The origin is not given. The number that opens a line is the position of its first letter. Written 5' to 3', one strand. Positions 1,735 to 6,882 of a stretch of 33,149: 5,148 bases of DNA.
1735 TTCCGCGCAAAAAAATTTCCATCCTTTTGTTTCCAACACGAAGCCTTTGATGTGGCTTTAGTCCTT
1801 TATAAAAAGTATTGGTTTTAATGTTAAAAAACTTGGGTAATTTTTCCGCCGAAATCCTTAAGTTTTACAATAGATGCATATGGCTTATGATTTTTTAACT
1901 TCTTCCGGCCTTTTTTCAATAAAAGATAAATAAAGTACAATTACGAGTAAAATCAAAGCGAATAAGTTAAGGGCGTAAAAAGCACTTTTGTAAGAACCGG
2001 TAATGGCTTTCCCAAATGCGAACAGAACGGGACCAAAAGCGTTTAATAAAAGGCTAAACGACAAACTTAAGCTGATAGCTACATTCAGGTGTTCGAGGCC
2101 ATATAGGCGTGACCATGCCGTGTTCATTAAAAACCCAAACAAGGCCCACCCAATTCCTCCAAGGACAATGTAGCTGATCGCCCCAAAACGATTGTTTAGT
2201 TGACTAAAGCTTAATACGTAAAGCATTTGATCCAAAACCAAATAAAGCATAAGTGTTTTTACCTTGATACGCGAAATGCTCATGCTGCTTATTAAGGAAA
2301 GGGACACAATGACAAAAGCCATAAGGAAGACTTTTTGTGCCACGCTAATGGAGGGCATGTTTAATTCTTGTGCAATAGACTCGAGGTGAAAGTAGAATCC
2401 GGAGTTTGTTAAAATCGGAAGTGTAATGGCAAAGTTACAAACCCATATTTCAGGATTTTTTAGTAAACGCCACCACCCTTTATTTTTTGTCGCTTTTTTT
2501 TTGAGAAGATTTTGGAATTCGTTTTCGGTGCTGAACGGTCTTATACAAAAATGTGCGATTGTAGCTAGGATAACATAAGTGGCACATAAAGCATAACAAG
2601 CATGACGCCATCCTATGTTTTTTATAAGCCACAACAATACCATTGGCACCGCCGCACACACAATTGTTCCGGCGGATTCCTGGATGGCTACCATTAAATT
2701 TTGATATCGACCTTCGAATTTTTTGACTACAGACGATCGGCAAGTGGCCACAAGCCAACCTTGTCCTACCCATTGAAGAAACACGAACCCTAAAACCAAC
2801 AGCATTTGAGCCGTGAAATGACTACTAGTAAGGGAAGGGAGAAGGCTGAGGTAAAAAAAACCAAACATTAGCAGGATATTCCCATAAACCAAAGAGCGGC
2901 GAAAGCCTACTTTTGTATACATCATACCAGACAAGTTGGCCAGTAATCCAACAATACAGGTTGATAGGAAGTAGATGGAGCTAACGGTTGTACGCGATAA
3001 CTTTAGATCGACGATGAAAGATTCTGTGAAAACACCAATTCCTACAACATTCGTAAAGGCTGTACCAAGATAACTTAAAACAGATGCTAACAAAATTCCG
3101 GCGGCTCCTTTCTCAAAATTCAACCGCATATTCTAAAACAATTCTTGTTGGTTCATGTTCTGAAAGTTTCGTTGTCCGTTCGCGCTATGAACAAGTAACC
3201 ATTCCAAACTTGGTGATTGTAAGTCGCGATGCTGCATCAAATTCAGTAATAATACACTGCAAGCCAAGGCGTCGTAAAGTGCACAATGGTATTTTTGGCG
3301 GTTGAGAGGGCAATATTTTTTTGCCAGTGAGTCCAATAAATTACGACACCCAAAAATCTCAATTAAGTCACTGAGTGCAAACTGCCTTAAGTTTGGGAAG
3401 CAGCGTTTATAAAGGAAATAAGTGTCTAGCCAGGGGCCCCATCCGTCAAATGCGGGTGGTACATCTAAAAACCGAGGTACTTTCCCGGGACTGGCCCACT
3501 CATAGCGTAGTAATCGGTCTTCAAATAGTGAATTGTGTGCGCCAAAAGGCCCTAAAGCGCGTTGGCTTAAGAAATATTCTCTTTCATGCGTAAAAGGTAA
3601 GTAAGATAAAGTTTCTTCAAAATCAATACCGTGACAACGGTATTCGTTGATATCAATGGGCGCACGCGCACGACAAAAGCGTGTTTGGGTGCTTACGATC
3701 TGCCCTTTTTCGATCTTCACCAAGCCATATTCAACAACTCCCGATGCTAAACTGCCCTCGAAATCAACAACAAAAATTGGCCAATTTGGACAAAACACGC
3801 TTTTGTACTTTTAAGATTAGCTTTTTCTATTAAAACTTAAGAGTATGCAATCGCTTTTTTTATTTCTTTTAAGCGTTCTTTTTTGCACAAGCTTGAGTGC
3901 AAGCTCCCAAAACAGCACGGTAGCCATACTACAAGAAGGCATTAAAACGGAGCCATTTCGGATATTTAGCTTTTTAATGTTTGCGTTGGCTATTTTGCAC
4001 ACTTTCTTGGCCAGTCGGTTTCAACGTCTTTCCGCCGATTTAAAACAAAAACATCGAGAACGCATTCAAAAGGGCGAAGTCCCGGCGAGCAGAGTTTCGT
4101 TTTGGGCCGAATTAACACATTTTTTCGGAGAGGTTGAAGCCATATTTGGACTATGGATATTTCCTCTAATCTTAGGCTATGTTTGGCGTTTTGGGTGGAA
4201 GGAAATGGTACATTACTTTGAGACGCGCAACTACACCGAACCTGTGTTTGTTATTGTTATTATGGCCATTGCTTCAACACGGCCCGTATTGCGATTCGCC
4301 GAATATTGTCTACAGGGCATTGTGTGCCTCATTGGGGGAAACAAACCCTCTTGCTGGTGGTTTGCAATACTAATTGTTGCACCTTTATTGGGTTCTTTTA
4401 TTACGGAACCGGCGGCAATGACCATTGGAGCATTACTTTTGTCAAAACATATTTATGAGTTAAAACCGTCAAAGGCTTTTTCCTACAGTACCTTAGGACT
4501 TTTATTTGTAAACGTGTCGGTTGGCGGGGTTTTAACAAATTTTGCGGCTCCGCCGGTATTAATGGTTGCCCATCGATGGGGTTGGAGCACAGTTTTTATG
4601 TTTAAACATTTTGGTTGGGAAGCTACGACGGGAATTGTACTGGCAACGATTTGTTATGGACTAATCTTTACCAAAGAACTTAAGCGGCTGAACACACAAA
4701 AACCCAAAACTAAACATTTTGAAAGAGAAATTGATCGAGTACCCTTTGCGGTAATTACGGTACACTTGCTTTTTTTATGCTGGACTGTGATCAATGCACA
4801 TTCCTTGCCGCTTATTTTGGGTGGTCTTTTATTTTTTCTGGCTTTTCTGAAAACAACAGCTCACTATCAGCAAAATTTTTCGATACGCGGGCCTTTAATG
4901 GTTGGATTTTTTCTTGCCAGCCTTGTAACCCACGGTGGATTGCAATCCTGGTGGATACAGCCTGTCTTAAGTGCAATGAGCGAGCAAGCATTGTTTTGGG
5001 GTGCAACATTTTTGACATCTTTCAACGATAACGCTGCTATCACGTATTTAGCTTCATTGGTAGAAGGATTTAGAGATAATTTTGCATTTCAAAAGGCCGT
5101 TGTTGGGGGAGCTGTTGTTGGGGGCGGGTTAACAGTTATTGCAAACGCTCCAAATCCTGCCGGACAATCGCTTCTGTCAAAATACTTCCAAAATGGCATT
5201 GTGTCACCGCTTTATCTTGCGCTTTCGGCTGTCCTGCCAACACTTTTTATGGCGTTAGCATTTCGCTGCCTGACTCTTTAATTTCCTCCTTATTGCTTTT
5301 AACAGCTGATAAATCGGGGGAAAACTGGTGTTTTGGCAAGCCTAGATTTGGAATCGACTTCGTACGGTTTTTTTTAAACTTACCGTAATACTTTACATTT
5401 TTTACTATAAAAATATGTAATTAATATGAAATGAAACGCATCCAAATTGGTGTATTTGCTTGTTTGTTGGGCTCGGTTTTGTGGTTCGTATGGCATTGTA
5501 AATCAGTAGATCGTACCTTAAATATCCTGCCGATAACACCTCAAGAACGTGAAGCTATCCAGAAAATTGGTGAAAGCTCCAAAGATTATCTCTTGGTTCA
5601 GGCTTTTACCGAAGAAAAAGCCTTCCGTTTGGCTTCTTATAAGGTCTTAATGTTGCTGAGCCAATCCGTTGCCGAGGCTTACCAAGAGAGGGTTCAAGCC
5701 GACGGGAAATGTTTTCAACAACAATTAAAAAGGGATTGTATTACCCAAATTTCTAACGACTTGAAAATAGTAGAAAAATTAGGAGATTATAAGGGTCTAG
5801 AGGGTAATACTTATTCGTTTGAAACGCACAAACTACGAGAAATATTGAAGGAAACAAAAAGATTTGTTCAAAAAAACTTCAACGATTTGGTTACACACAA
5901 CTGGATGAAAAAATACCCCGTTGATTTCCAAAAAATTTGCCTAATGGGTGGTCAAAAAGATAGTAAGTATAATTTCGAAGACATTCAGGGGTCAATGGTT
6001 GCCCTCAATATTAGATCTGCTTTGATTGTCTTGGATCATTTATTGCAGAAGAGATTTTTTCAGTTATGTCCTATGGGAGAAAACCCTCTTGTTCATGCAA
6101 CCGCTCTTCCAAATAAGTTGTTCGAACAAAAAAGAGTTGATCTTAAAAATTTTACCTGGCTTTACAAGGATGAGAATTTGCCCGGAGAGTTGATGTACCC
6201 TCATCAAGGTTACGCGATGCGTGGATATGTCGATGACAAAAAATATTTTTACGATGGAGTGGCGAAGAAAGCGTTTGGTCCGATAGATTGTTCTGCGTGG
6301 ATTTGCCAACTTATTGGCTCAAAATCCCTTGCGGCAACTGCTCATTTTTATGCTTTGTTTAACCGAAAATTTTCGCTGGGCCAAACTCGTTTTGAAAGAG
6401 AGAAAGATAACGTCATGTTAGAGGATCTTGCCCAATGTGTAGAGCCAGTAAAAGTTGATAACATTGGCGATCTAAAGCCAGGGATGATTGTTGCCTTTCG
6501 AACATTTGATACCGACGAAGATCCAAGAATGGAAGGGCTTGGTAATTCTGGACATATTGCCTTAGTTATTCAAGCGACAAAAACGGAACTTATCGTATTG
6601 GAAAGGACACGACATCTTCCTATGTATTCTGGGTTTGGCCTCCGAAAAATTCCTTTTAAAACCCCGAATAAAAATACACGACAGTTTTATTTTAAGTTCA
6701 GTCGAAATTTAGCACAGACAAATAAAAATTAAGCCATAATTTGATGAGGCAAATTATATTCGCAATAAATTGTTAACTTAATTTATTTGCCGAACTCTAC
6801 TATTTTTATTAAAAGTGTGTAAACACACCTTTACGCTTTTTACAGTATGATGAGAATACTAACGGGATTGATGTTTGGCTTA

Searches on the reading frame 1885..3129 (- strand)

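Call 7: search_protein_families(library=pfam, proteins=[window:1885-3129:-], max_evalue=0.001)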
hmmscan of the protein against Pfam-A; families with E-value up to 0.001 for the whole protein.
window:1885-3129:- (414 aa): 1 family
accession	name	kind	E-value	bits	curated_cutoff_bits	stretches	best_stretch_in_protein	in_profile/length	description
PF07690.21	MFS_1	-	3e-21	76.2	33.4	1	13-367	2-347/347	Major Facilitator Superfamily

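Call 68: search_protein_families(library=ncbifam, proteins=[window:1885-3129:-], max_evalue=0.001)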
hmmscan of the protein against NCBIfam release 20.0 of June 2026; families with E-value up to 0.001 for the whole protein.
window:1885-3129:- (414 aa): 1 family
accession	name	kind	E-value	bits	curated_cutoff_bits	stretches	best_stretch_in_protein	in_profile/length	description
NF049980.1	SfMCT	equivalog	1.4e-14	53.6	320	1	28-387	18-375/378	L-lactate MFS transporter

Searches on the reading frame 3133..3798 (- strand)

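Call 7: search_protein_families(library=pfam, proteins=[window:3133-3798:-], max_evalue=0.001)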
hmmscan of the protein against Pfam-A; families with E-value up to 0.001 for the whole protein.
window:3133-3798:- (221 aa): 0 families

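Call 68: search_protein_families(library=ncbifam, proteins=[window:3133-3798:-], max_evalue=0.001)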
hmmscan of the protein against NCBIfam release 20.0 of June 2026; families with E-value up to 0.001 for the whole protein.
window:3133-3798:- (221 aa): 1 family
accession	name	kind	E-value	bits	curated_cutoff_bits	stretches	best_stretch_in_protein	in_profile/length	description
NF005906.0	PRK07883.1-4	equivalog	8.2e-05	21.1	495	1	10-215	10-197/563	DEDD exonuclease domain-containing protein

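Call 75: search_protein_families(library=pfam, proteins=[window:3133-3798:-], max_evalue=1)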
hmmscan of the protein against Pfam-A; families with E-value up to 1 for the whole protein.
window:3133-3798:- (221 aa): 2 families
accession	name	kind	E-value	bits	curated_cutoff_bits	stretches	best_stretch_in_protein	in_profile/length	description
PF04866.18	Rota_NS6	-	0.011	16.4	28.5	1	166-217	38-89/94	Rotavirus non-structural protein 6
PF00929.31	RNase_T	-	0.2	12.6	24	1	124-180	118-160/164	Exonuclease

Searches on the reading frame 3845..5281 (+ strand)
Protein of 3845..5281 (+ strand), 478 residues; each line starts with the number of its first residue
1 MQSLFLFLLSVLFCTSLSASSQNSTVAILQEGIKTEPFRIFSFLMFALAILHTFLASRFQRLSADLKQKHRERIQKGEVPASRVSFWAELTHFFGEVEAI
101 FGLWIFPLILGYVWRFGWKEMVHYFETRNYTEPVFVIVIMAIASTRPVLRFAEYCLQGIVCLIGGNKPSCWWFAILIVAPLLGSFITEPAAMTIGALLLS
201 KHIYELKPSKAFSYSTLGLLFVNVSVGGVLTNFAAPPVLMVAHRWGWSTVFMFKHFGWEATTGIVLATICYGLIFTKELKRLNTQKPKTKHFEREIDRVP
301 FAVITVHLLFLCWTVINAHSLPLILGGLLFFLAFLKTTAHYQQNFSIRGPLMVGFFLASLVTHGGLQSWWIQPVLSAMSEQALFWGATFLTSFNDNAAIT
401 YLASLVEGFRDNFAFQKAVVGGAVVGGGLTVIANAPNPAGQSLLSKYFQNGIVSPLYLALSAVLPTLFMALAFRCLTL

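Call 7: search_protein_families(library=pfam, proteins=[window:3845-5281:+], max_evalue=0.001)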
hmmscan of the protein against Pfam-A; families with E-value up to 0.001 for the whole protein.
window:3845-5281:+ (478 aa): 1 family
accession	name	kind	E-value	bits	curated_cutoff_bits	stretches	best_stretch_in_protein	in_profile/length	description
PF07399.17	Na_H_antiport_3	-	3.2e-160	534.1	25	1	38-475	2-418/419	Putative Na+/H+ antiporter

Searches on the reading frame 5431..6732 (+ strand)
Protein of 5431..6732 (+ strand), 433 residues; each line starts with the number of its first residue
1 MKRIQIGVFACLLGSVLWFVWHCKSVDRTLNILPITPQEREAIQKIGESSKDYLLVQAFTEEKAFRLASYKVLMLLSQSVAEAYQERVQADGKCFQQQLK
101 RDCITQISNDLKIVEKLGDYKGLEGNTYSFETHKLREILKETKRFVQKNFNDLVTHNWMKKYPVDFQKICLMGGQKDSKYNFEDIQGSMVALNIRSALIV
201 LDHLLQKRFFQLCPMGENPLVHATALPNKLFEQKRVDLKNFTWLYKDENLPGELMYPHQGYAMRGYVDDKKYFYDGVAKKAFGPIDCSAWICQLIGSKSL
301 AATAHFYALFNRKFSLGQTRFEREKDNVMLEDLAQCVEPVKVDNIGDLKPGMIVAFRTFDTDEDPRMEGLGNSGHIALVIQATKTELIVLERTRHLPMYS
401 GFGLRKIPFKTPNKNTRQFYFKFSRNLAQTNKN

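Call 7: search_protein_families(library=pfam, proteins=[window:5431-6732:+], max_evalue=0.001)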
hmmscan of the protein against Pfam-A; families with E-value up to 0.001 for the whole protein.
window:5431-6732:+ (433 aa): 0 families

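Call 68: search_protein_families(library=ncbifam, proteins=[window:5431-6732:+], max_evalue=0.001)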
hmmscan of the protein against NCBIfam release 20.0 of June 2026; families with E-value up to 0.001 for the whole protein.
window:5431-6732:+ (433 aa): 0 families

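Call 75: search_protein_families(library=pfam, proteins=[window:5431-6732:+], max_evalue=1)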
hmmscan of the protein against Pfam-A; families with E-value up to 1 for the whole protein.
window:5431-6732:+ (433 aa): 1 family
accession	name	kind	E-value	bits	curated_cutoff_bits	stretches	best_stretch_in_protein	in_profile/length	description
PF18405.6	SLC25_like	-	0.15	11.5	34.5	1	134-184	124-178/285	Mitochondrial SLC25 homolog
